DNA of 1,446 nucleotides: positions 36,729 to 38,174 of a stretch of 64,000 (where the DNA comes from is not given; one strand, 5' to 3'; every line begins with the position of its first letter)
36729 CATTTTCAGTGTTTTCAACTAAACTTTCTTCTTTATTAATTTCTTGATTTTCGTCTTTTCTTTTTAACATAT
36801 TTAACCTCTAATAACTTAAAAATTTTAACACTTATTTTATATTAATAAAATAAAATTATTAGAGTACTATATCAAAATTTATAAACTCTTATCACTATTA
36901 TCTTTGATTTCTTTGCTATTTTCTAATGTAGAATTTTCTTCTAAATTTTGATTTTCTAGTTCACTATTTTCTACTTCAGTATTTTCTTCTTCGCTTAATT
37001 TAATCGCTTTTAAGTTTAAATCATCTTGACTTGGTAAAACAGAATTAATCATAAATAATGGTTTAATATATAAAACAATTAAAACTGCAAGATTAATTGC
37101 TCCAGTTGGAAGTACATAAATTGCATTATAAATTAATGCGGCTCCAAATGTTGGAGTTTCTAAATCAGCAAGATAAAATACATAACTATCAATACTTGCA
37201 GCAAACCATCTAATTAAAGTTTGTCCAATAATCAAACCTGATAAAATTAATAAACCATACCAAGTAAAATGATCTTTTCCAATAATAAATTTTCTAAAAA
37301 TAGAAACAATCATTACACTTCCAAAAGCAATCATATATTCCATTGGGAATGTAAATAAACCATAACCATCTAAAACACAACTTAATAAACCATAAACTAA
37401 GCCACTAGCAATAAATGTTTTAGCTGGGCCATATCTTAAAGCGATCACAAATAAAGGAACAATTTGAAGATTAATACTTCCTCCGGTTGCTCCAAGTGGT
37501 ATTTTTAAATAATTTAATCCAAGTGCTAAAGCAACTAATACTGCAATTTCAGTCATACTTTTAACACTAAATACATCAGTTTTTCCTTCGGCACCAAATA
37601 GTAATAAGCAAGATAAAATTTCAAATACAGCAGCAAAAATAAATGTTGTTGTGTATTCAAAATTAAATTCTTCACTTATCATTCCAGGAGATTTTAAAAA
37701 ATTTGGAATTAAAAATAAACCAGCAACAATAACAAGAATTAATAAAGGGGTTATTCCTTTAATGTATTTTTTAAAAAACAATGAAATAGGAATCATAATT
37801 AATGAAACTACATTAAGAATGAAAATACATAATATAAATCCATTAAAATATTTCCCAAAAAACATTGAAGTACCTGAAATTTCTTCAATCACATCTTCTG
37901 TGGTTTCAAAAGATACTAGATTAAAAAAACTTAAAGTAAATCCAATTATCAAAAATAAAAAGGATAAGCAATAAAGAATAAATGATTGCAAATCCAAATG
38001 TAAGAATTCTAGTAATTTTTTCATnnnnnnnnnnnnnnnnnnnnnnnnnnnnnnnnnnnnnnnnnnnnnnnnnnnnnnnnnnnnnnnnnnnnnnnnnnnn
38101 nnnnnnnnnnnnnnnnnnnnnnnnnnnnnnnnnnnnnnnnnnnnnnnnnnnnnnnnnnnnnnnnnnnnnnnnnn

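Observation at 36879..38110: TPP riboswitch controlling an unusually long ThiT-like S-component; an upstream AUG lies inside the aptamer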

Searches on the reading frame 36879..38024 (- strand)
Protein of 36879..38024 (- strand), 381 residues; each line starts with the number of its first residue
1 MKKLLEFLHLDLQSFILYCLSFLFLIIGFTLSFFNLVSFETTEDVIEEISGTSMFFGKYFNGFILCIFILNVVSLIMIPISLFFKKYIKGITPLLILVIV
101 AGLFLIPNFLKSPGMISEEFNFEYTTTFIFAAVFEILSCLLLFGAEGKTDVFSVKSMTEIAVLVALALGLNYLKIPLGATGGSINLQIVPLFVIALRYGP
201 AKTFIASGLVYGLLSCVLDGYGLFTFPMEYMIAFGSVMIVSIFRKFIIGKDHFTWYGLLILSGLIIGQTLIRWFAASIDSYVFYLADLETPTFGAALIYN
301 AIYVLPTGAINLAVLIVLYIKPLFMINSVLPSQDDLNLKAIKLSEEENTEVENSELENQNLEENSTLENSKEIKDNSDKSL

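Call 5: search_protein_families(library=pfam, proteins=[window:36879-38024:-], max_evalue=0.01)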
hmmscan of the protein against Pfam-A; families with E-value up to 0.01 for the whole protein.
window:36879-38024:- (381 aa): 1 family
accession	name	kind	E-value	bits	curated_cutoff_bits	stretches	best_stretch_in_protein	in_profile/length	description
PF09515.15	Thia_YuaJ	-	1.3e-15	58.4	25.8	1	157-322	1-172/177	Thiamine transporter protein (Thia_YuaJ)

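Call 6: search_protein_families(library=ncbifam, proteins=[window:36879-38024:-], max_evalue=1)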
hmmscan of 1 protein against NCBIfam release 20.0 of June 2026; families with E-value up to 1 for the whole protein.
window:36879-38024:- (381 aa): 0 families

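Call 7: find_homologous_proteins(query=window:36879-38024:-)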
Query window:36879-38024:- (381 aa): 25 proteins with E <= 0.001 among 8000 candidates.
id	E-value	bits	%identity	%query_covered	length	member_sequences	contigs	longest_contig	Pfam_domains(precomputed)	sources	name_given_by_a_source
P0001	4.5e-233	791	98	100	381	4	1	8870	PF09515.16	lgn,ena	-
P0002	7.2e-231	784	97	100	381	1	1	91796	PF09515.16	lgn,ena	-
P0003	3.8e-226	768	94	100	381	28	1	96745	PF09515.16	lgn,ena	-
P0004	7.3e-223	758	94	100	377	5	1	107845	PF09515.16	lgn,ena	-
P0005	1.8e-183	628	83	100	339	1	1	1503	PF09515.16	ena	-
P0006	6.5e-78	281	46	91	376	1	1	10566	PF09515.16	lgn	-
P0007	1.4e-69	253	44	84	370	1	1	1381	PF09515.16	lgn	-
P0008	8.4e-65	238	43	88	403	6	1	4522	PF09515.16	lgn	-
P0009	6.2e-47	179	36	82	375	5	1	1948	PF09515.16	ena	-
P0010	3.9e-40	156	37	58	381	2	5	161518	PF09515.16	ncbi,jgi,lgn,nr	ncbi:MAG: energy-coupled thiamine transporter ThiT [Bacilli bacterium]|jgi:thiamine transporter ThiT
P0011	9.5e-40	155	44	49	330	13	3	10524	PF07155.18,PF09515.16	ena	-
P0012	4.6e-35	140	46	48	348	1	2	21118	PF07155.18,PF09515.16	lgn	-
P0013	7.1e-35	139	41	53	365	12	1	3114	PF07155.18,PF09515.16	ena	-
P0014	5.6e-34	136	34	91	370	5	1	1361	PF07155.18,PF09515.16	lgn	-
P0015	3.7e-32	130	46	47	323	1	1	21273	PF09515.16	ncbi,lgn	-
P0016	4.2e-32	130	44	53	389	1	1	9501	PF07155.18,PF09515.16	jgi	jgi:thiamine transporter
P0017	1.2e-31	129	40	55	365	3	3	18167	PF07155.18,PF09515.16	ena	-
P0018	7.5e-31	126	41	50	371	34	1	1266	PF07155.18,PF09515.16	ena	-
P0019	9.3e-31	126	32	83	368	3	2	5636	PF07155.18,PF09515.16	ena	-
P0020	9.6e-31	126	42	48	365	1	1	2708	PF07155.18,PF09515.16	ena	-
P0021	1.1e-30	125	44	48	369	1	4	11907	PF07155.18,PF09515.16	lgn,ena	-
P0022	1.6e-30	125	44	49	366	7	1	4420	PF09515.16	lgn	-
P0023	2.9e-28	117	45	42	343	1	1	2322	PF07155.18,PF09515.16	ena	-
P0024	3.9e-25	107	38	52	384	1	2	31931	PF09515.16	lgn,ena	-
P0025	1.2e-18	86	39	49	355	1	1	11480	PF12822.13,PF09515.16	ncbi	-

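Call 10: find_related_loci(query=A1, collection=genome_contigs, flank=4000)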
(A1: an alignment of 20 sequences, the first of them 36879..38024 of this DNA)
Query A1 (381 aa) in genome_contigs; peptide patterns used: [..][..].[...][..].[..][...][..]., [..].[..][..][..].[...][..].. (x = any residue, [..] = any of these).
189 stretches matched a pattern; 173 encode a relative of the query (tblastn E <= 1e-3); the best 80 are kept; 80 distinct loci.
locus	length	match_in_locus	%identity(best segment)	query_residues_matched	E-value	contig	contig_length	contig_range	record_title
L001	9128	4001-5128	92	1-381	0e+0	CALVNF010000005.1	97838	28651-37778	MAG: uncultured Bacilli bacterium isolate BRZ_FB__bin55 genome assembly, contig: BRZ_FB__NODE_262_length_97838_cov_10.94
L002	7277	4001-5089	48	6-380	1e-85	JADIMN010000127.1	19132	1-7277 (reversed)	MAG: Candidatus Alectryobacillus merdavium isolate 13038 F1M09__C335939_L19132_SRR9113735, whole genome shotgun sequence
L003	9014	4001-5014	44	13-352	5e-72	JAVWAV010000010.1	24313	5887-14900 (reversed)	MAG: Bacilli bacterium isolate CGS10Y4-bin17 NODE_1648_length_24313_cov_18.934455, whole genome shotgun sequence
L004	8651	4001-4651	43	116-333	4e-49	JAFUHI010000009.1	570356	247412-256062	MAG: Bacilli bacterium isolate RGIG4495 Roe_deer_Omasum.Co__c288962, whole genome shotgun sequence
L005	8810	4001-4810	36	72-345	3e-46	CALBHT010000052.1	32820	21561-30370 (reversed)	MAG TPA_asm: uncultured Bacillales bacterium isolate SRR1747044_bin.63_CONCOCT_v1.1_MAG genome assembly, contig: ERZ8082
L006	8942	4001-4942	35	41-334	2e-46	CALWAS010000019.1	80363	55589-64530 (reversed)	MAG: uncultured Bacilli bacterium isolate E25__bin44 genome assembly, contig: E25__k127_3394328, whole genome shotgun se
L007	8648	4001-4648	37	129-348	1e-45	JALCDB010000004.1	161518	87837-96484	MAG: Bacilli bacterium isolate UW_MP_BACIL4_1 Ga0455798_00040, whole genome shotgun sequence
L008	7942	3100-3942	37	68-331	5e-45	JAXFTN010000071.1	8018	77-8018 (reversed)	MAG: Bacilli bacterium isolate SUG2458 k141_3527662, whole genome shotgun sequence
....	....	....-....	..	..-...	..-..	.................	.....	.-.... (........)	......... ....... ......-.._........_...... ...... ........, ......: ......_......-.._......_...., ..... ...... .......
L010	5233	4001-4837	37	72-333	7e-45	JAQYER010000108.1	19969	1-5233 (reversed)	MAG: Bacillales bacterium isolate SUG1798 k141_2866630, whole genome shotgun sequence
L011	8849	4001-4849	36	68-333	1e-44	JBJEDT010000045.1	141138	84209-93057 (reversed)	MAG: Bacilli bacterium isolate LOHA10_bin.022 NODE_6_length_141138_cov_20.309144, whole genome shotgun sequence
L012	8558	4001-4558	45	144-333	8e-45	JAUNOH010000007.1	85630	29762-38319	MAG: Bacillota bacterium isolate S34M_St_12 NODE_80_length_85630_cov_31.883564, whole genome shotgun sequence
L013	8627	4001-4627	39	138-351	4e-44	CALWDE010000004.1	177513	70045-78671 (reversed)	MAG: uncultured Bacilli bacterium isolate E17__bin75 genome assembly, contig: E17__k127_3722136, whole genome shotgun se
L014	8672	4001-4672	40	153-374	2e-43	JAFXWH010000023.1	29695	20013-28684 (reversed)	MAG: Bacilli bacterium isolate RGIG6804 Sheep_Rumen-3__c251093, whole genome shotgun sequence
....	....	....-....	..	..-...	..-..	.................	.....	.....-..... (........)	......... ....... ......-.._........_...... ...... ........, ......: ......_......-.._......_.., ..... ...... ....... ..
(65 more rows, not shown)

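Call 17: search_solved_structures(query=window:36879-38024:-, max_evalue=1, show_alignments=2)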
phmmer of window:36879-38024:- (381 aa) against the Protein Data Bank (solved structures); distinct sequences matched with E-value up to 1: 1.
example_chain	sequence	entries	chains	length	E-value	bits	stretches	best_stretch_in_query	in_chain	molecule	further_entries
4hzu_S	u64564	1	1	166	0.26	13.9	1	153-225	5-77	Predicted membrane protein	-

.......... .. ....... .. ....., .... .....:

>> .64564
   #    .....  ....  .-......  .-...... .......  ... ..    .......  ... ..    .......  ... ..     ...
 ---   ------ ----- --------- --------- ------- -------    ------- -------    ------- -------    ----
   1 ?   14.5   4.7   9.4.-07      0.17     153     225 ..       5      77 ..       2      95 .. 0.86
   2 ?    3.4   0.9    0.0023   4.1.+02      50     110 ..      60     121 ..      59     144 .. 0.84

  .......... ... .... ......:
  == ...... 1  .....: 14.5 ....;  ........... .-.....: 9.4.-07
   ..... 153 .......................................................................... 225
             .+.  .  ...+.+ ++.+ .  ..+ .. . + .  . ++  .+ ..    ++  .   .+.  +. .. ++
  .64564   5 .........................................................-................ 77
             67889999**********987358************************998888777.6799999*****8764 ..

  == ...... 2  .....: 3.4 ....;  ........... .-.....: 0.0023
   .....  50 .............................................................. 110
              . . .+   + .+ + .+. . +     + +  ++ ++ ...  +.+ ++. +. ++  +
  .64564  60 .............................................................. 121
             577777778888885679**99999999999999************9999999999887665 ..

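Call 32: find_homologous_proteins(query=A1, max_evalue=1e-10)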
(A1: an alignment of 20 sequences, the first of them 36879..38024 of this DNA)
Query A1 (20 sequences) (381 aa, profile of the alignment): 26 proteins with E <= 1e-10 among 8000 candidates.
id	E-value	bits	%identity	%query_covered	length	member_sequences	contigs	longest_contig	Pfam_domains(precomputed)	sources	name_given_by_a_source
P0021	8.0e-136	471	44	48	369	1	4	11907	PF07155.18,PF09515.16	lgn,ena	-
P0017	2.5e-132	460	40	55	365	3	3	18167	PF07155.18,PF09515.16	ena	-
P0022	6.4e-129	449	44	49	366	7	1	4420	PF09515.16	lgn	-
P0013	4.3e-128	446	41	53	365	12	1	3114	PF07155.18,PF09515.16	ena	-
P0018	2.7e-121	423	41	50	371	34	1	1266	PF07155.18,PF09515.16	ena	-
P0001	2.7e-117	410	98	100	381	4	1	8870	PF09515.16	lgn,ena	-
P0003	2.4e-116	407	94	100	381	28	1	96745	PF09515.16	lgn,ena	-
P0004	6.3e-116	406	94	100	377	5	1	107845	PF09515.16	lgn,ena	-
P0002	1.3e-114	401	97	100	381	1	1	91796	PF09515.16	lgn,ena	-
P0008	4.8e-105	370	43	88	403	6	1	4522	PF09515.16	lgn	-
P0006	2.9e-104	367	46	91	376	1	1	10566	PF09515.16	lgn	-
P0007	3.2e-100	354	44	84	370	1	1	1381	PF09515.16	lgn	-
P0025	1.8e-95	339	39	49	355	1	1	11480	PF12822.13,PF09515.16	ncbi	-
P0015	2.7e-91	325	46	47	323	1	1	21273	PF09515.16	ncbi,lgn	-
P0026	1.0e-88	316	39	49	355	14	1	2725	PF12822.13,PF09515.16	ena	-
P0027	1.2e-88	316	38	49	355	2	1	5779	PF12822.13,PF09515.16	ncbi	-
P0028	3.7e-87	311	40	49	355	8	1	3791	PF12822.13,PF09515.16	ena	-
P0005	4.6e-85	304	83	100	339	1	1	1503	PF09515.16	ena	-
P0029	3.3e-62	229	46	49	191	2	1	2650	PF07155.18,PF12822.13,PF09515.16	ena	-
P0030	4.7e-62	229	47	48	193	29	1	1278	PF07155.18,PF09515.16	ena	-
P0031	3.6e-61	226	45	48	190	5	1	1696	PF07155.18,PF12822.13,PF09515.16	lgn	-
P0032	3.7e-61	226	46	49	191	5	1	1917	PF07155.18,PF12822.13,PF09515.16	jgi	jgi:thiamine transporter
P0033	2.7e-60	223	51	41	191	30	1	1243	PF07155.18,PF12822.13,PF09515.16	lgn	-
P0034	7.9e-60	221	46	48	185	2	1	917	PF07155.18,PF12822.13,PF09515.16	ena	-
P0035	8.7e-56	208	46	44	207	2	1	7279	PF07155.18,PF12822.13,PF09515.16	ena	-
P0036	9.4e-44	168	36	39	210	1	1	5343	PF09515.16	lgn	-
